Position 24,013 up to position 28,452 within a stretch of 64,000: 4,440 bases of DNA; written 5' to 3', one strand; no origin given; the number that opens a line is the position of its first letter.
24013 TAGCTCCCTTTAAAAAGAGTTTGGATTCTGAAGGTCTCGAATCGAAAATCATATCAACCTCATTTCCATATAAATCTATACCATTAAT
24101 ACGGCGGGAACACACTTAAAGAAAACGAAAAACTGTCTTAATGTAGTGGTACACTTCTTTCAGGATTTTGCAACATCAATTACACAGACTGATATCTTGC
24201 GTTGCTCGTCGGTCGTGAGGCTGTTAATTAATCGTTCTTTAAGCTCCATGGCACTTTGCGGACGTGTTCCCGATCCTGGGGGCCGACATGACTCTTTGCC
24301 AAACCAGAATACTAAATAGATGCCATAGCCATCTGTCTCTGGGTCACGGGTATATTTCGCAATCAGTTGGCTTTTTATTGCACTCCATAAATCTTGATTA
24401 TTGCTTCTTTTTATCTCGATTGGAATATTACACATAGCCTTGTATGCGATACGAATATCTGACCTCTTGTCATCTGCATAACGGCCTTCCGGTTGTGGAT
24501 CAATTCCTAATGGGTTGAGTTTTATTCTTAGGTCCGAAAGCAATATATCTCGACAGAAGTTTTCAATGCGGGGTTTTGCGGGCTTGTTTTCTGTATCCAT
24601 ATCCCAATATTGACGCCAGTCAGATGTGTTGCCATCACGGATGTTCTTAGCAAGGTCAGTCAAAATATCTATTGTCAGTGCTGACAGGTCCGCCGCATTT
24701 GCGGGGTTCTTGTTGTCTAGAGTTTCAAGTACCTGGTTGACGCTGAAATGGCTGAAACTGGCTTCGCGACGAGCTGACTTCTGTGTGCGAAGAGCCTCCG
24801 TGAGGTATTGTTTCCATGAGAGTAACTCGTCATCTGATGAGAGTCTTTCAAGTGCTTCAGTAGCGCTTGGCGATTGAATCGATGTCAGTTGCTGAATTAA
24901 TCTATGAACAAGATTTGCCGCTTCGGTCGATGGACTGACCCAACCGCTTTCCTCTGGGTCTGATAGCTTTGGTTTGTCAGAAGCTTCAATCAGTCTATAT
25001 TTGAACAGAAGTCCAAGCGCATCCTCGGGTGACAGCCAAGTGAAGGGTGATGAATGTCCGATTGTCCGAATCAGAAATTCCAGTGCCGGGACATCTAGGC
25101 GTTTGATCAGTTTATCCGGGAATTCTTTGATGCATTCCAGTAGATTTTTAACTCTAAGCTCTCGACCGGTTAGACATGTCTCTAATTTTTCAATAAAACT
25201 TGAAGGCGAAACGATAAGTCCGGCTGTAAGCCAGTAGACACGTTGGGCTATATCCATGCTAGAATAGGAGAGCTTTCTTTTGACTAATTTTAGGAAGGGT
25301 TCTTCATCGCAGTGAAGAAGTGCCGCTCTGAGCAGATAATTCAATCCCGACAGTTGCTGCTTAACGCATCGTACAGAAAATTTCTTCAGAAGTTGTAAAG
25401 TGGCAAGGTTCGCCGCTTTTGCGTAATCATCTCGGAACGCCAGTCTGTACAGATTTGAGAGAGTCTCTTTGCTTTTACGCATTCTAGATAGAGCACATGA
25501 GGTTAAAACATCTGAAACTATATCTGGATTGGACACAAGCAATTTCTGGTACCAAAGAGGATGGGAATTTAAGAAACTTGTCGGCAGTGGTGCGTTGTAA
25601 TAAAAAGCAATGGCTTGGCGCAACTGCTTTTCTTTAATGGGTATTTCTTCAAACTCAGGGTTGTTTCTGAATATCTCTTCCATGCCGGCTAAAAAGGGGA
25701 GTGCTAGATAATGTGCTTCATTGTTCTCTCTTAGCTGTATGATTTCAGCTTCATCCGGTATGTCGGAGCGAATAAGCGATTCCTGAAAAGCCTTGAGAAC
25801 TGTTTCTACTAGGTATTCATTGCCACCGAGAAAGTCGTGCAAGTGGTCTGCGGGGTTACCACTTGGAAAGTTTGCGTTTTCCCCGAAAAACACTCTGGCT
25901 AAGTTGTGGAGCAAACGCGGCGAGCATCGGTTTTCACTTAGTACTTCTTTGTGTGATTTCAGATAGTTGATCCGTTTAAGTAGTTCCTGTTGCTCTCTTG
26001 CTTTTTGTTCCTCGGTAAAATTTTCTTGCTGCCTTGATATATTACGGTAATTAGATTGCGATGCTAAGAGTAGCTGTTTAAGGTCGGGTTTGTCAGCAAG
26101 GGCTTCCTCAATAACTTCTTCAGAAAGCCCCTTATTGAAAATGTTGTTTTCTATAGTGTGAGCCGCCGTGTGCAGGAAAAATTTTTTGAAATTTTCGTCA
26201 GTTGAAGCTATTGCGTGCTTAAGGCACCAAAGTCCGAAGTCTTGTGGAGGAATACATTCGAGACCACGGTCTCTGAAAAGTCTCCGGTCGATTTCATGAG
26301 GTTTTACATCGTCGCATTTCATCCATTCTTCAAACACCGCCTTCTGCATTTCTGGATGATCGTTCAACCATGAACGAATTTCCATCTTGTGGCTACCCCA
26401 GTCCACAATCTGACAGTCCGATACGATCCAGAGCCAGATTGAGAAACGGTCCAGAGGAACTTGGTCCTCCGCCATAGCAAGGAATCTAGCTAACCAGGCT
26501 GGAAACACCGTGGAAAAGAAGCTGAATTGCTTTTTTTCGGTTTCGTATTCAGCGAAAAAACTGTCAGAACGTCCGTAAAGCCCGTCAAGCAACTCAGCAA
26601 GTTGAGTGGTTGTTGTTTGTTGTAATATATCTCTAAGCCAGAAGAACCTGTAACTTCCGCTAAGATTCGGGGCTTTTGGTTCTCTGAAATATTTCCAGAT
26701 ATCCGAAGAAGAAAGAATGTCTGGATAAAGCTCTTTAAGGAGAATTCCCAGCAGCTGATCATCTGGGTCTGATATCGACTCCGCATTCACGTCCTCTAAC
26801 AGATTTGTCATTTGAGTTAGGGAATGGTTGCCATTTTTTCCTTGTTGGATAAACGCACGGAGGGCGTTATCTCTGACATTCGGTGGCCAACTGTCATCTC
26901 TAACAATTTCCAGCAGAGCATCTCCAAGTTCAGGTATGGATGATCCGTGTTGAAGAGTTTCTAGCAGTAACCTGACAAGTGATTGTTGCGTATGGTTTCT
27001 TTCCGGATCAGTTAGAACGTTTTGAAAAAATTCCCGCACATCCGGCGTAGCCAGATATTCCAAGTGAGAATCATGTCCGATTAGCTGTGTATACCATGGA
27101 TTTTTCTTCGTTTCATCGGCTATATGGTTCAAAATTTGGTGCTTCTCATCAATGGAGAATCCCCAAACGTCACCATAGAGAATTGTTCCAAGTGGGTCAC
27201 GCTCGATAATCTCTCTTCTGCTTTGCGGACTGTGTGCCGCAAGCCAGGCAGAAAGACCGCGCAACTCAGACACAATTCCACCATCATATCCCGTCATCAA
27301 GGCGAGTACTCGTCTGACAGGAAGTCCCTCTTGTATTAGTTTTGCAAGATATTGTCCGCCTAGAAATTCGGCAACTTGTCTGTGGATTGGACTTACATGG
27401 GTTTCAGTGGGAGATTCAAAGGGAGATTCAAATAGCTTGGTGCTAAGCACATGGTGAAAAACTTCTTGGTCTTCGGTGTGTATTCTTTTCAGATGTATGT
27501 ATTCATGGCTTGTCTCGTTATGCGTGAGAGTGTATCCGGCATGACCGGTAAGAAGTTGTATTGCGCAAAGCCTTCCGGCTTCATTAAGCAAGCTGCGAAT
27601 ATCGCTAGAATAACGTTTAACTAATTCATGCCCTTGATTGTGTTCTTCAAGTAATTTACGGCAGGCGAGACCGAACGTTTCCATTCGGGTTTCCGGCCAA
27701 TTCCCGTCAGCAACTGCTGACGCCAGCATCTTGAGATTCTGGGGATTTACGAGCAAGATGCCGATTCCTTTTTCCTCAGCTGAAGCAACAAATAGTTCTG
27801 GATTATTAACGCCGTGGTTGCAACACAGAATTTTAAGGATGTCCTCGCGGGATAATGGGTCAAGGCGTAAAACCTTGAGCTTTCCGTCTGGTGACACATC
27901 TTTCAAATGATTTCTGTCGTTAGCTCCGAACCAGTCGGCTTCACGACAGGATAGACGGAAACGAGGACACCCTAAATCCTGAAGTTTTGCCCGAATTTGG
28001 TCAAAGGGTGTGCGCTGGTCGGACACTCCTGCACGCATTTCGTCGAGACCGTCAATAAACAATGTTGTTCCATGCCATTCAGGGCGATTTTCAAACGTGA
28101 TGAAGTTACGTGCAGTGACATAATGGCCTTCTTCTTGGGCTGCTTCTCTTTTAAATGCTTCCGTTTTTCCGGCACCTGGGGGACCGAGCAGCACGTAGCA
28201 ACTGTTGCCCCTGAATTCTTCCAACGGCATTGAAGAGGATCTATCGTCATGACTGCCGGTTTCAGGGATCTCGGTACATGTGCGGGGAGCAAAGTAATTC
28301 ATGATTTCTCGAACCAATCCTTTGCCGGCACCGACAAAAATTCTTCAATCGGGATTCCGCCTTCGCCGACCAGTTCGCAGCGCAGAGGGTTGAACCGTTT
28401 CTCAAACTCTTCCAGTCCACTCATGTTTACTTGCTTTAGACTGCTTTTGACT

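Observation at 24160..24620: C-terminal ~140 aa of the large NTPase: PD-(D/E)xK-like E…D…ExK arrangement as the putative effector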

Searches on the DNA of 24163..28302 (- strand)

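Call 98: search_dna_similar(query=L086:4893-8892:+, collection=ecoli_genomes, mode=distant, max_rows=10)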
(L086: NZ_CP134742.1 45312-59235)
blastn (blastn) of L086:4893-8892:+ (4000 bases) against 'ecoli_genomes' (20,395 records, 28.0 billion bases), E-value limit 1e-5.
No match.

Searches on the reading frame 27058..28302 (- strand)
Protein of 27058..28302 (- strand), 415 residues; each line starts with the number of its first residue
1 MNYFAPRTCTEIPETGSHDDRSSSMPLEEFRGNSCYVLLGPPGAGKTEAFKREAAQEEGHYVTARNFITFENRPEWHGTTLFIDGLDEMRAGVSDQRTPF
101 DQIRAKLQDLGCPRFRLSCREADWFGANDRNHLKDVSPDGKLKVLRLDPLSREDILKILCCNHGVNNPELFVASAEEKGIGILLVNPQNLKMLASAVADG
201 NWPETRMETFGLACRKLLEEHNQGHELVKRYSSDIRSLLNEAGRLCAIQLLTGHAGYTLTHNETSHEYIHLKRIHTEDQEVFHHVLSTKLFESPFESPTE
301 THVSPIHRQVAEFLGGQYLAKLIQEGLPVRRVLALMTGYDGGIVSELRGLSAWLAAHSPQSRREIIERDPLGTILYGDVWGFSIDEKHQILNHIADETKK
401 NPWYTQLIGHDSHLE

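Call 75: search_solved_structures(query=A4, max_evalue=1, show_alignments=1)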
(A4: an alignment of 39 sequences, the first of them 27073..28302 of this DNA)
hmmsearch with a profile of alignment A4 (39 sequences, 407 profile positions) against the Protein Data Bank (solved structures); distinct sequences matched with E-value up to 1: 35.
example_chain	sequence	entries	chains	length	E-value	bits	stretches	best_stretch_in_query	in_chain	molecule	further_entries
6c2u_A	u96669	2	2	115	0.0065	18.7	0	20-56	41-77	phosphate-loop protein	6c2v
7swl_A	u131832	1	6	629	0.035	16.2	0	35-66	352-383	Rix7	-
9d2f_A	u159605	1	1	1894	0.058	15.5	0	35-66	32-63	Adenylate kinase 9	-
6mat_A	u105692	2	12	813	0.077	15.1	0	35-66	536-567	Rix7 mutant | Rix7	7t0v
7t3i_A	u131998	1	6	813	0.078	15.1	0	35-66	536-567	Rix7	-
6e11_1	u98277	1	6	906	0.18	13.9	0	34-52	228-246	Heat shock protein 101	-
5vc7_A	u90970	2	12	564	0.18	13.9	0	35-66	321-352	VCP-like ATPase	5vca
6e10_1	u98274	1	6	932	0.2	13.8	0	34-52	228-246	Heat shock protein 101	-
1jbk_A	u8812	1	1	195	0.2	13.7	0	30-51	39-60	CLPB PROTEIN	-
3iij_A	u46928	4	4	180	0.23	13.6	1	31-77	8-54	Coilin-interacting nuclear ATPase protein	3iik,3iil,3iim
4cvn_A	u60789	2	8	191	0.23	13.6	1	38-69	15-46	PUTATIVE ADENYLATE KINASE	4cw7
3j67_A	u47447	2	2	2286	0.33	13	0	32-62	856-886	Dynein motor domain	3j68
5g4g_A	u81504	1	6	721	0.33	13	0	35-66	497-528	VCP-LIKE ATPASE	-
5g4f_A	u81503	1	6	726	0.34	13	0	35-66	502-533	VCP-LIKE ATPASE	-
4ypn_A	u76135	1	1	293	0.36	12.9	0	31-56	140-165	Lon protease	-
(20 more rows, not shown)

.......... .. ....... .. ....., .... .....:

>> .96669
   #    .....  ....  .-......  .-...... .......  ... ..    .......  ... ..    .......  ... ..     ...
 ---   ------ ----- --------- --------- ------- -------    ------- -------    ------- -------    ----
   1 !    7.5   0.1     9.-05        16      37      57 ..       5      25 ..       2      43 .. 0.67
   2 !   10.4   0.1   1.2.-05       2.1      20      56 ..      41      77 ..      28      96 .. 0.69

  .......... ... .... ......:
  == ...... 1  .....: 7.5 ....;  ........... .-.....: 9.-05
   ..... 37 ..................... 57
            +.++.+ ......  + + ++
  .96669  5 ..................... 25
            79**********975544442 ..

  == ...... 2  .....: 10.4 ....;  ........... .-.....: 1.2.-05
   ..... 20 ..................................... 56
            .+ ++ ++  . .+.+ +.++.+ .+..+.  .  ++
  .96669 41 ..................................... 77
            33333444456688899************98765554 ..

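Call 88: predict_structure(alignment_id=A5)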
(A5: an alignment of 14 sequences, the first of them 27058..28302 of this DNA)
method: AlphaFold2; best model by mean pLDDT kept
length: 415 residues; sequences in the alignment: 14
mean_pLDDT: 70.6   pTM: 0.67
mean pLDDT of the five models: 70.6, 69.1, 61.2, 59.6, 59.5
residues with pLDDT >= 90: 70; 70-90: 161; 50-70: 114; < 50: 70
segments of 3 or more residues with pLDDT < 50: 17-20, 91-95, 224-232, 254-277, 293-303, 337-345, 409-415
pLDDT, mean of each block of 10 residues (from residue 1): 85 61 82 88 82 90 85 88 76 56 91 89 63 91 89 93 90 82 79 75 67 65 48 64 72 47 35 47 61 42 55 76 73 53 53 74 75 65 80 69 50 45
secondary structure, 60 per line:
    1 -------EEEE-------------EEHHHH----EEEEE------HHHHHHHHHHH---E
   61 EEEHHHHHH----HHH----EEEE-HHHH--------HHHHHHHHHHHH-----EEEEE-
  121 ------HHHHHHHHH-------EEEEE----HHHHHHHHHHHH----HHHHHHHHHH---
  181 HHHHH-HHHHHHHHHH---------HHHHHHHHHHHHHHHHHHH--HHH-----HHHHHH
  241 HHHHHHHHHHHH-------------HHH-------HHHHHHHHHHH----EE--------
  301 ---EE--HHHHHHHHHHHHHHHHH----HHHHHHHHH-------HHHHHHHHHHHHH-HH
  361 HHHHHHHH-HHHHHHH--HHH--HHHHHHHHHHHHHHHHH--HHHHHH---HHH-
elements in order: E8-11 H27-30 E35-39 H46-56 E60-63 H64-69 E81-84 H86-89 H98-109 E115-119 H127-135 E143-147 H152-163 H168-177 H181-185 H187-196 H206-224 H235-252 H276-286 H308-324 H329-337 H345-357 H359-368 H370-376 H384-400 H403-408
